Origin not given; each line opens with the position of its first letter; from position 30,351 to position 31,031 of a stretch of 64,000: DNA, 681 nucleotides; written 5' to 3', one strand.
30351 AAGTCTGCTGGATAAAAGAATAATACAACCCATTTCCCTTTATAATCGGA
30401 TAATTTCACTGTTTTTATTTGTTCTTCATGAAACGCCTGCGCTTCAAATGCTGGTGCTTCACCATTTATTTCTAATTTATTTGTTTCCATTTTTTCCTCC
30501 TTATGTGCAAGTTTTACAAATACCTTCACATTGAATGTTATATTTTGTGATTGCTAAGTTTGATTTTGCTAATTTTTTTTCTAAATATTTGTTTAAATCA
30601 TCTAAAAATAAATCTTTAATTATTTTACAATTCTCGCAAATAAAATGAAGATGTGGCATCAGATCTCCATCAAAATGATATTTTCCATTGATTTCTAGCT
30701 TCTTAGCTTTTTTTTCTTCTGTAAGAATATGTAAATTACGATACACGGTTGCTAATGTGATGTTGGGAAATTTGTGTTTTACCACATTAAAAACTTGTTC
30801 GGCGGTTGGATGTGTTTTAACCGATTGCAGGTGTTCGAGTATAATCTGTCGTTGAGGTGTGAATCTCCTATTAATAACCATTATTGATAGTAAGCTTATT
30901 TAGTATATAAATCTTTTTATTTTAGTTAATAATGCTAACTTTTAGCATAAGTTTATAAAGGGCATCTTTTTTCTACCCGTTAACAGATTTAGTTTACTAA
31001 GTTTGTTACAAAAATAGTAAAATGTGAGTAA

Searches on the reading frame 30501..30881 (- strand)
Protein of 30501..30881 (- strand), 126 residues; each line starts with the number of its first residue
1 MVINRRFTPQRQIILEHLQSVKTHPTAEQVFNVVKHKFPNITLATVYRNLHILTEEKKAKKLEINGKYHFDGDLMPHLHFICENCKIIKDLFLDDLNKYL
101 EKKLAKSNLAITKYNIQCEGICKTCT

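Call 11: search_protein_families(library=pfam, proteins=[window:30501-30881:-])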
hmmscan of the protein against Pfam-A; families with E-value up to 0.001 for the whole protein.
window:30501-30881:- (126 aa): 1 family
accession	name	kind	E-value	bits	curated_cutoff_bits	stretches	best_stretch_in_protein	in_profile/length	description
PF01475.25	FUR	-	3.3e-25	89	23.1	1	6-117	5-119/121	Ferric uptake regulator family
